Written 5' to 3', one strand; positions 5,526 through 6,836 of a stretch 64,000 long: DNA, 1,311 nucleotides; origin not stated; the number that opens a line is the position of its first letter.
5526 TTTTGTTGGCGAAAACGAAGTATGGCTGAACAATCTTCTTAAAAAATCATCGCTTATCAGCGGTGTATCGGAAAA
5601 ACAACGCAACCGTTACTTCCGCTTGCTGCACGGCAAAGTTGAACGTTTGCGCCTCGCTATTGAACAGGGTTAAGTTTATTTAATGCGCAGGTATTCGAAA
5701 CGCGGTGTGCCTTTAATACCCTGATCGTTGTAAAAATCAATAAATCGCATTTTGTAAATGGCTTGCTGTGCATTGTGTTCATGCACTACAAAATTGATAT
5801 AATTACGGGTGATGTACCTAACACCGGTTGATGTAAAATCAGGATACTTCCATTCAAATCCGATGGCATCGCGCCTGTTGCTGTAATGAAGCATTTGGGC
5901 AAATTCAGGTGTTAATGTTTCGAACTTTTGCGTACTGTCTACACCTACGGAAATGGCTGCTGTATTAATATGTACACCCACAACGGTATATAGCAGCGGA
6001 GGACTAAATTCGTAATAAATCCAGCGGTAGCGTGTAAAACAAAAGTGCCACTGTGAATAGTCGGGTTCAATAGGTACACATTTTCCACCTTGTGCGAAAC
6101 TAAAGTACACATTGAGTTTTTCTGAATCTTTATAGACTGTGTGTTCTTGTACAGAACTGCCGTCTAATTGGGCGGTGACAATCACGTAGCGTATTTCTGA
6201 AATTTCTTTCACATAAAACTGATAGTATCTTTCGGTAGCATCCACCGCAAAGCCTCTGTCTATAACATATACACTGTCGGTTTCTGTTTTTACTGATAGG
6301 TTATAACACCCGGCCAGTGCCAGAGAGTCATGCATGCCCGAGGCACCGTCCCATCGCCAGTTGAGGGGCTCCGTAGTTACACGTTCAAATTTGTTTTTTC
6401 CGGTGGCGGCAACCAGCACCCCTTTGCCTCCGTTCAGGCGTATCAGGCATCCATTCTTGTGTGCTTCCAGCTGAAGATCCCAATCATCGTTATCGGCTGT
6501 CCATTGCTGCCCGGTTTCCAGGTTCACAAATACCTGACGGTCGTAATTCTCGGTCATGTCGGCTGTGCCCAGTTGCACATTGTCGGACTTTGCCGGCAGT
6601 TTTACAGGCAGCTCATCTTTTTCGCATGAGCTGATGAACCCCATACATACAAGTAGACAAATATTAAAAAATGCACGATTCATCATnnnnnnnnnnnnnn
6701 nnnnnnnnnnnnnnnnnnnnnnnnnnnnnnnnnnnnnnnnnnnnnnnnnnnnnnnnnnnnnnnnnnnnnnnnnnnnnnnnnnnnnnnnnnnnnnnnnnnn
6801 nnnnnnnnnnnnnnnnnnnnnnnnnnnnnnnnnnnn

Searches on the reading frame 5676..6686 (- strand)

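Call 56: search_protein_families(library=pfam, proteins=[window:5676-6686:-], max_evalue=0.00001)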
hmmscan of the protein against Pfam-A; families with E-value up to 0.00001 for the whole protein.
window:5676-6686:- (336 aa): 1 family
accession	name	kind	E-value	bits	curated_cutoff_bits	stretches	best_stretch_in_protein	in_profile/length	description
PF14064.11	HmuY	-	4.4e-16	59.8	27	1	47-332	1-157/157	HmuY protein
